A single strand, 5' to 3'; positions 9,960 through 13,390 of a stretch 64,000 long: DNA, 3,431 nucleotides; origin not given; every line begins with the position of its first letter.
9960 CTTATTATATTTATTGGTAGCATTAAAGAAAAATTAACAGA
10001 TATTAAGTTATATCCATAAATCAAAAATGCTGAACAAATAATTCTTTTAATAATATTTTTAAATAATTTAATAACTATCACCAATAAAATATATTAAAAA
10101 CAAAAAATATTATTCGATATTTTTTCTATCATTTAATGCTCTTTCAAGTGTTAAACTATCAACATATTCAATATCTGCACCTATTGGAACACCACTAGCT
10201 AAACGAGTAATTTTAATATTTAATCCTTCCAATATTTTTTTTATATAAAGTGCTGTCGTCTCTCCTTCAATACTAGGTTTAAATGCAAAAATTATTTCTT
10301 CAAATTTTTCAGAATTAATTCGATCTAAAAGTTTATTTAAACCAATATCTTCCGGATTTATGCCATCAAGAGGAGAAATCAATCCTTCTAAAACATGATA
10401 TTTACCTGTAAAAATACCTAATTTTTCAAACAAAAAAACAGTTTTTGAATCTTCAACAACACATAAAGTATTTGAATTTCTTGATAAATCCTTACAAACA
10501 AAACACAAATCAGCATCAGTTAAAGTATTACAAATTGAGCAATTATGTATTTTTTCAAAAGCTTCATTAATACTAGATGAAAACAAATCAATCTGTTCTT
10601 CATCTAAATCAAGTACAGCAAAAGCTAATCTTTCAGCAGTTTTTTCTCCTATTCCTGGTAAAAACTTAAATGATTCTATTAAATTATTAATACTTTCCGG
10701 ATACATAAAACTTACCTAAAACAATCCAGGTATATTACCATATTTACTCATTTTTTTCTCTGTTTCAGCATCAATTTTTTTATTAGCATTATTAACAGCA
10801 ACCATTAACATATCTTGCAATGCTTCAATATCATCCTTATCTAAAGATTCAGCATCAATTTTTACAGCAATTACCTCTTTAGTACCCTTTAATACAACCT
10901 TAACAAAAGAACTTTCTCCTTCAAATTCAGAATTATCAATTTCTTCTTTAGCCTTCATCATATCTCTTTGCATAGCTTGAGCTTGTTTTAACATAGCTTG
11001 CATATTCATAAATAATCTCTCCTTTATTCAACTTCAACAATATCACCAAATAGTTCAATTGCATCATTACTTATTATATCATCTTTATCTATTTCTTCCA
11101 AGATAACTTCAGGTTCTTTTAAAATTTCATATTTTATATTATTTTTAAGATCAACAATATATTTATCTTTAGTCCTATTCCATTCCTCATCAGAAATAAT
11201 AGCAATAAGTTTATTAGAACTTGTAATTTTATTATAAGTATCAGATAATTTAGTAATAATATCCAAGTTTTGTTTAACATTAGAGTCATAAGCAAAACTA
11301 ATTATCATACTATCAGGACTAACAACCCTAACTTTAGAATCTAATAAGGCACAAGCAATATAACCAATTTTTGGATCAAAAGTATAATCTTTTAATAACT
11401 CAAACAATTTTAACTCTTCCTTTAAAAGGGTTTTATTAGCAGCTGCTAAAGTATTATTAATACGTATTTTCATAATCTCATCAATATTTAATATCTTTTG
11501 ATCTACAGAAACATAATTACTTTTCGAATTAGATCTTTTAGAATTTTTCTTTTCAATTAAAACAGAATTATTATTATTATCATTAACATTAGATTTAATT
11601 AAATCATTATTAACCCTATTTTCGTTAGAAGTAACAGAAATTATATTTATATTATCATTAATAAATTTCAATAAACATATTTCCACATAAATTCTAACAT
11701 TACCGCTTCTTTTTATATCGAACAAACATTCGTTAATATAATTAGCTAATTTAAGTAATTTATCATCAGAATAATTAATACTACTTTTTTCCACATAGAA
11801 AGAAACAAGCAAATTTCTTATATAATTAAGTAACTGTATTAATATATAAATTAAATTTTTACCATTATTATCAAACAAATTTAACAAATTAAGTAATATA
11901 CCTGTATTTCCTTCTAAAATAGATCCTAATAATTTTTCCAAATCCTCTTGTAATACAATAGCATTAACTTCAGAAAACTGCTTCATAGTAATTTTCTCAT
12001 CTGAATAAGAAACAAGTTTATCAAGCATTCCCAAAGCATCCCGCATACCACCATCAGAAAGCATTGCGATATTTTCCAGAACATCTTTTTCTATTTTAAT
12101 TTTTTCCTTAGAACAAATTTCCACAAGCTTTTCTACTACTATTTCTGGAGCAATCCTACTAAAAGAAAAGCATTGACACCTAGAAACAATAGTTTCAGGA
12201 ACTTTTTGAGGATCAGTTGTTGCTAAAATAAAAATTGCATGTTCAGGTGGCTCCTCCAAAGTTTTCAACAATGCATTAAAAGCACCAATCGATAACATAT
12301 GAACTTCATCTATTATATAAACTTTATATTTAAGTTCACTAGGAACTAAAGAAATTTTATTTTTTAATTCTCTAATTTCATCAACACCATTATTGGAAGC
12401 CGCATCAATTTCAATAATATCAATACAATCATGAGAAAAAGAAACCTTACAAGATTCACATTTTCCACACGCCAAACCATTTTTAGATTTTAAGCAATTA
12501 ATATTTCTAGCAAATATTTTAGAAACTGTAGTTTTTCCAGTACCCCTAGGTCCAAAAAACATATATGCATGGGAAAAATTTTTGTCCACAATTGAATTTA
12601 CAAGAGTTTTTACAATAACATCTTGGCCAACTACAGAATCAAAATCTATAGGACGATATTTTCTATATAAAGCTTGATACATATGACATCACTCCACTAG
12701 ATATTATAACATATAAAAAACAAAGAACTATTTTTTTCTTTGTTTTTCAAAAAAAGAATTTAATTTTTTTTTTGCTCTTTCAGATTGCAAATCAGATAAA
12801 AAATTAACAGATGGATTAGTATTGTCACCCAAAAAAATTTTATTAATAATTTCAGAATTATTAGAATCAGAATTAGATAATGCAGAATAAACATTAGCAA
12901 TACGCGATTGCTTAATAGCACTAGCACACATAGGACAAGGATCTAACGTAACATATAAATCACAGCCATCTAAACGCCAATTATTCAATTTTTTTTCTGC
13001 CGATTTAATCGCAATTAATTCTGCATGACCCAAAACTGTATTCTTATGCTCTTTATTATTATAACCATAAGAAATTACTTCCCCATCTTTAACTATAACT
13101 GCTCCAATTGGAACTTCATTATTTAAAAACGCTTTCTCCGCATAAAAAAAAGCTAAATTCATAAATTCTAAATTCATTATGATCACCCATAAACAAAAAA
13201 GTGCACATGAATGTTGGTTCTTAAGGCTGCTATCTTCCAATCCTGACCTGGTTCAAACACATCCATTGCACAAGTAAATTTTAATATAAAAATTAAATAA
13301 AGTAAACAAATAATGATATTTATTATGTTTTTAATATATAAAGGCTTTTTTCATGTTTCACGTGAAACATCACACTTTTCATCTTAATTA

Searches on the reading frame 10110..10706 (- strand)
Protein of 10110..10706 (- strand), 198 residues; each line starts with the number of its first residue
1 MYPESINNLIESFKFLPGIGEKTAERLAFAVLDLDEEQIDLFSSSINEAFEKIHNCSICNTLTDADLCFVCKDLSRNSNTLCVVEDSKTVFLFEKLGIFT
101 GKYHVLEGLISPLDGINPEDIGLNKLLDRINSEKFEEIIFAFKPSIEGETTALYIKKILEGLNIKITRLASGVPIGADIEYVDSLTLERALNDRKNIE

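Call 48: search_protein_families(library=pfam, proteins=[window:10110-10706:-])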
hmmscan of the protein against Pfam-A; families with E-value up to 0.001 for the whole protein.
window:10110-10706:- (198 aa): 5 families
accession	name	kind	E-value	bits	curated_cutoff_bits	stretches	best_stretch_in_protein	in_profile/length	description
PF13662.12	Toprim_4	-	4.3e-22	78.6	25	1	79-170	1-85/85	Toprim domain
PF21176.3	RecR_HhH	-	2.3e-12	47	27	1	6-49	1-44/45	RecR, helix-hairpin-helix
PF21175.2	RecR_C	-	1.6e-10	40.6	22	1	172-195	1-24/24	RecR, C-terminal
PF01751.28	Toprim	-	1.2e-06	29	23.1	1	80-167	1-94/96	Toprim domain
PF02132.21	RecR_ZnF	-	1.2e-05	25.4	22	1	53-73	1-21/21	RecR, Cys4-zinc finger domain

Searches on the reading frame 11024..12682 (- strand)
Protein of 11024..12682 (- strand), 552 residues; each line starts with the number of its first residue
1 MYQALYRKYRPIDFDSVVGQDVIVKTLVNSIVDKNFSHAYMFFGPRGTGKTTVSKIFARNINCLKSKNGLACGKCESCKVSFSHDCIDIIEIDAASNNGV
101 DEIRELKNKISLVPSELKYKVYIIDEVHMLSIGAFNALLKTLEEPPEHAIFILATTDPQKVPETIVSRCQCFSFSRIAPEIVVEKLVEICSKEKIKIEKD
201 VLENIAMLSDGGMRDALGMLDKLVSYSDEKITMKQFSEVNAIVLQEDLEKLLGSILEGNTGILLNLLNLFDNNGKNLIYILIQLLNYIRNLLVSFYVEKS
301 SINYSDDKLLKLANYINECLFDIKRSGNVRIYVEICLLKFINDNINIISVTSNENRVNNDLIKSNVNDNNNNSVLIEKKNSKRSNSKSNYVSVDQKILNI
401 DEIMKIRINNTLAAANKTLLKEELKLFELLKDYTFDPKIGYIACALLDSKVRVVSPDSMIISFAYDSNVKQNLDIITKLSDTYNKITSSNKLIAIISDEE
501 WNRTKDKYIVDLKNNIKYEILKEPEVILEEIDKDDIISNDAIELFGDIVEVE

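Call 9: search_protein_families(library=ncbifam, proteins=[window:11024-12682:-])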
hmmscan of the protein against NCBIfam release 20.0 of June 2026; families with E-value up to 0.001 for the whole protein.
window:11024-12682:- (552 aa): 74 families (the best 25 are shown)
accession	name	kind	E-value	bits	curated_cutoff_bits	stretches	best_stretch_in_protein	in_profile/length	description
NF004046.1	PRK05563.1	equivalog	5.3e-138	461.4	400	1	1-551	1-567/567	DNA polymerase III subunit gamma/tau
TIGR02397.1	dnaX_nterm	equivalog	5.2e-120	400.9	250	1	2-311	1-325/355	DNA polymerase III subunit gamma/tau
NF011510.0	PRK14948.1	equivalog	7.4e-110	368.6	593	1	2-396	5-417/640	DNA polymerase III subunit gamma/tau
NF004549.0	PRK05896.1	equivalog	1.2e-106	357.9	578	1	3-533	4-459/642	DNA polymerase III subunits gamma and tau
NF011531.0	PRK14971.1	equivalog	4.9e-101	339.4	685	1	7-387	9-408/614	DNA polymerase III subunit gamma/tau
NF011512.0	PRK14950.1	equivalog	1.2e-100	338.4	593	1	2-314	3-317/585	DNA polymerase III subunits gamma and tau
NF011514.0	PRK14953.1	equivalog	4.6e-100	335.8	536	1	1-424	2-435/488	DNA polymerase III subunits gamma and tau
NF011523.0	PRK14962.1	equivalog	1.2e-98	330.9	576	1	3-507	2-461/474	DNA polymerase III subunits gamma and tau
NF011526.0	PRK14965.1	equivalog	2e-95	320.8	670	1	2-314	3-317/578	DNA polymerase III subunits gamma and tau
NF005942.0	PRK07994.1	equivalog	1.7e-93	314.8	613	1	2-316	3-319/655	DNA polymerase III subunit gamma/tau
NF004962.0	PRK06305.1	equivalog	3.9e-93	313.2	559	1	2-391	4-401/465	DNA polymerase III subunits gamma and tau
NF005173.0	PRK06647.1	equivalog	1.5e-90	304.7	623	1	5-422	6-439/568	DNA polymerase III subunits gamma and tau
NF006585.0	PRK09111.1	equivalog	8.3e-90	302.1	604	1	2-292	27-322/616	DNA polymerase III subunit gamma/tau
NF006280.0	PRK08451.1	equivalog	1.4e-87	294.7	572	1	3-399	2-392/535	DNA polymerase III subunit gamma/tau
NF011524.0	PRK14963.1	equivalog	4.1e-86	290.4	601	1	4-363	3-365/647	DNA polymerase III subunits gamma and tau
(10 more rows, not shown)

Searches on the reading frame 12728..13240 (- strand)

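Call 48: search_protein_families(library=pfam, proteins=[window:12728-13240:-])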
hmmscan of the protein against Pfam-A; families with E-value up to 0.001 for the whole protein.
window:12728-13240:- (170 aa): 3 families
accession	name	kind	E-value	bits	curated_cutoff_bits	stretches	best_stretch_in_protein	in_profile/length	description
PF14437.12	MafB19-deam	-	5.6e-30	104.6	27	1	24-166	4-140/142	MafB19-like deaminase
PF00383.29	dCMP_cyt_deam_1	-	9.8e-27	93.3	25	1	25-119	6-100/102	Cytidine and deoxycytidylate deaminase zinc-binding region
PF14439.12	Bd3614-deam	-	1.5e-07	31.8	38.5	1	47-111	13-76/113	Bd3614-like deaminase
